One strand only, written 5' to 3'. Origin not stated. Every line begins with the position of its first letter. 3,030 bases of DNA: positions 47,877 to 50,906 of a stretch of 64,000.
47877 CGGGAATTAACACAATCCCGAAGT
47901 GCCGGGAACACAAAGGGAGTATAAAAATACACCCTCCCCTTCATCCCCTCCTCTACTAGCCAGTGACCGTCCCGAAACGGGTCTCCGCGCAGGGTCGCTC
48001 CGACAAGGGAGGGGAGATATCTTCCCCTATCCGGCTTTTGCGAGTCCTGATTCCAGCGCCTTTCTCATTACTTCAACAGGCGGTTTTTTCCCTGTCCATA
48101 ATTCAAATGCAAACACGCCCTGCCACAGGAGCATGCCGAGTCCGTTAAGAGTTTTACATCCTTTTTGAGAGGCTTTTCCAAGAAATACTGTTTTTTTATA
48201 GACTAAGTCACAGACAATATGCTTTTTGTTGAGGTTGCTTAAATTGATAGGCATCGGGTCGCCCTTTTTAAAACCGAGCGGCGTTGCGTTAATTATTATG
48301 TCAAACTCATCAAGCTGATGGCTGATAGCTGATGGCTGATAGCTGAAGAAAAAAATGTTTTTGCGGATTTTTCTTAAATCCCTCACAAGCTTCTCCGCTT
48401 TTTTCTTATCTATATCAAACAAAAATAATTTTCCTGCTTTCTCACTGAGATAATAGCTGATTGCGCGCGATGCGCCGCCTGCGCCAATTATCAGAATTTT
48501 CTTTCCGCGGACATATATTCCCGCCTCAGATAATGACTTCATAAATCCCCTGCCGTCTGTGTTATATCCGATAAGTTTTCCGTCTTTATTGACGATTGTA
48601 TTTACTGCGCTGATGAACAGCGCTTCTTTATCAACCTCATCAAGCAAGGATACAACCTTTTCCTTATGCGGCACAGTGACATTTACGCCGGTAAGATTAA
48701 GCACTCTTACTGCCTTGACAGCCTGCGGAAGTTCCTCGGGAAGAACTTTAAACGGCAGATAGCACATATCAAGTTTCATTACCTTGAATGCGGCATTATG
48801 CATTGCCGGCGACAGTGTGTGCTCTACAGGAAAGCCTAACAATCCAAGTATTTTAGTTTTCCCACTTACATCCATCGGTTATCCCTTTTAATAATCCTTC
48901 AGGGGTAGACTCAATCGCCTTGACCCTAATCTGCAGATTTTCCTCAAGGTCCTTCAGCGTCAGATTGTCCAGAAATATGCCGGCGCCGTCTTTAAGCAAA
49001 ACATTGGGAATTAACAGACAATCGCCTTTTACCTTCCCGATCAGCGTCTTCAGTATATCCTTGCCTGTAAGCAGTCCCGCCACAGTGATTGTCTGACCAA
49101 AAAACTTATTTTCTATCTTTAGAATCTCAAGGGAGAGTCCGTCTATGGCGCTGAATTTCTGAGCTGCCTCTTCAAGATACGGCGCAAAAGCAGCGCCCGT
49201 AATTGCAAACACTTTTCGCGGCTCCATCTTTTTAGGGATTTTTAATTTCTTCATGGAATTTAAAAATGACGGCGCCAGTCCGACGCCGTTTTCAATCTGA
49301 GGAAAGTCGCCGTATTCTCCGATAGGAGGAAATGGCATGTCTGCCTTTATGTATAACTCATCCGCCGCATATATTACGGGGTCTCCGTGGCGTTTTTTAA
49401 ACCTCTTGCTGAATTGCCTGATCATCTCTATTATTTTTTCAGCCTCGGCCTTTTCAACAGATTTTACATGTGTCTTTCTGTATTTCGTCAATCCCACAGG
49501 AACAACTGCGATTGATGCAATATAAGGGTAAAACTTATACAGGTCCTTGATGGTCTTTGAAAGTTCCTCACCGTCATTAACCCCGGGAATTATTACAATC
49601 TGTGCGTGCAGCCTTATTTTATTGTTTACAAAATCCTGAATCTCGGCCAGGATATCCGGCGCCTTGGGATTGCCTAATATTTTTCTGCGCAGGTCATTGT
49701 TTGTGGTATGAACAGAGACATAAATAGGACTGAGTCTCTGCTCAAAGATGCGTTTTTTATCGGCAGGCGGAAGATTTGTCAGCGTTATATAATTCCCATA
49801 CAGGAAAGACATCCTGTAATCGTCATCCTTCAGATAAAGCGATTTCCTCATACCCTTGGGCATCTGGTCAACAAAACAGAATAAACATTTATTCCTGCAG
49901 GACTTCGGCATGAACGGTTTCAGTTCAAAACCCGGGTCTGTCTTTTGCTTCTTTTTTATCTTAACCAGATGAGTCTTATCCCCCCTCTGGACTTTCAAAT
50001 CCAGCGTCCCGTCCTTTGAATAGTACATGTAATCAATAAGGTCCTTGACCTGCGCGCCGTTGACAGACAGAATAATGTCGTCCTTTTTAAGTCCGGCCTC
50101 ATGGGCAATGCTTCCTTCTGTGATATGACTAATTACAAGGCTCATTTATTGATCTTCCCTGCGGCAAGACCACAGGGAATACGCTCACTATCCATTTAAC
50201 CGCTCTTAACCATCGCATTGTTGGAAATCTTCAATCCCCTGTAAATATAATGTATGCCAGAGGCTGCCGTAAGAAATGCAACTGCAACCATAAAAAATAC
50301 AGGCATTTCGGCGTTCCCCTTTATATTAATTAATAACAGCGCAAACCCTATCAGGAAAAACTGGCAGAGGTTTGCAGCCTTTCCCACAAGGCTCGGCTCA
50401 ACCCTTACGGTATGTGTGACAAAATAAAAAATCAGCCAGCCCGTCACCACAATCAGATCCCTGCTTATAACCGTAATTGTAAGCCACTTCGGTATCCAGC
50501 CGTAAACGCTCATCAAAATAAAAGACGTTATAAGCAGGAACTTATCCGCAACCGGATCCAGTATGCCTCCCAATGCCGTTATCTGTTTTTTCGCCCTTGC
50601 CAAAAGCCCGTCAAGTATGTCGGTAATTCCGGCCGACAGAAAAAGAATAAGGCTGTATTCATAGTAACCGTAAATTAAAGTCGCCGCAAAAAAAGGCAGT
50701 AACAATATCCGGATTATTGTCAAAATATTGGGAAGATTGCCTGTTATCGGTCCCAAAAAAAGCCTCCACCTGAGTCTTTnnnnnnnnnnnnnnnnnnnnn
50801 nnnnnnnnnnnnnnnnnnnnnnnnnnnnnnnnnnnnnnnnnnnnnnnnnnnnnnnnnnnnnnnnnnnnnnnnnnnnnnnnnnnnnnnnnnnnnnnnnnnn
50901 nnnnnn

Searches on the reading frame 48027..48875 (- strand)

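Call 70: search_protein_families(library=pfam, proteins=[window:48027-48875:-], max_evalue=0.001)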
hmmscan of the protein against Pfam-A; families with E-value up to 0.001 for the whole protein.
window:48027-48875:- (282 aa): 3 families
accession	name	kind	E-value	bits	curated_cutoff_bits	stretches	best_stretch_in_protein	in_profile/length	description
PF08501.16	Shikimate_dh_N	-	5.5e-27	94.3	27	1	12-94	1-83/83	Shikimate dehydrogenase substrate binding domain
PF18317.6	SDH_C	-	3.2e-17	62.4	25.8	1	245-275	1-31/31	Shikimate 5'-dehydrogenase C-terminal domain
PF01488.26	Shikimate_DH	-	5.5e-05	23.7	24.3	1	122-198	10-83/138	Shikimate / quinate 5-dehydrogenase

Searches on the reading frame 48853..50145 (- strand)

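Call 70: search_protein_families(library=pfam, proteins=[window:48853-50145:-], max_evalue=0.001)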
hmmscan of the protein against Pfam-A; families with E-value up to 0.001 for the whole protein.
window:48853-50145:- (430 aa): 6 families
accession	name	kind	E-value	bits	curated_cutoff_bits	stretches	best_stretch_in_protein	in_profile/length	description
PF04459.17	DUF512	-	7.2e-64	215.2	25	1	215-412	1-201/202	Protein of unknown function (DUF512)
PF19238.5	Radical_SAM_2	-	1.5e-62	210.1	26.7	1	66-212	2-151/151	Radical SAM-like domain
PF17820.7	PDZ_6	-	4.3e-09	36.4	27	1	4-54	1-54/54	PDZ domain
PF13180.12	PDZ_2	-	3.6e-07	30.8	27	1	4-64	15-79/80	PDZ domain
PF00595.29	PDZ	-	1.8e-06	28.7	23.2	1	2-35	26-59/81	PDZ domain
PF04055.27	Radical_SAM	-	0.00026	21.6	29.5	0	132-199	96-163/166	Radical SAM superfamily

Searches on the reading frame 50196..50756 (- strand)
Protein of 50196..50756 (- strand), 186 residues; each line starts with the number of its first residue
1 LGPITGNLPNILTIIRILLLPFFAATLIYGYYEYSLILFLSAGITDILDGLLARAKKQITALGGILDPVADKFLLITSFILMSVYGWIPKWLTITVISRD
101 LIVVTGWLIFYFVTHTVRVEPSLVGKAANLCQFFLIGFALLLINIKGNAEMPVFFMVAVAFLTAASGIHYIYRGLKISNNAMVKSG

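Call 70: search_protein_families(library=pfam, proteins=[window:50196-50756:-], max_evalue=0.001)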
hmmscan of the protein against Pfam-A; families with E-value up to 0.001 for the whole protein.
window:50196-50756:- (186 aa): 1 family
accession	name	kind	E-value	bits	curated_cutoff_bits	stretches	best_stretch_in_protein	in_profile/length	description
PF01066.26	CDP-OH_P_transf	-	2.6e-30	106.3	22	1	7-158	2-145/152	CDP-alcohol phosphatidyltransferase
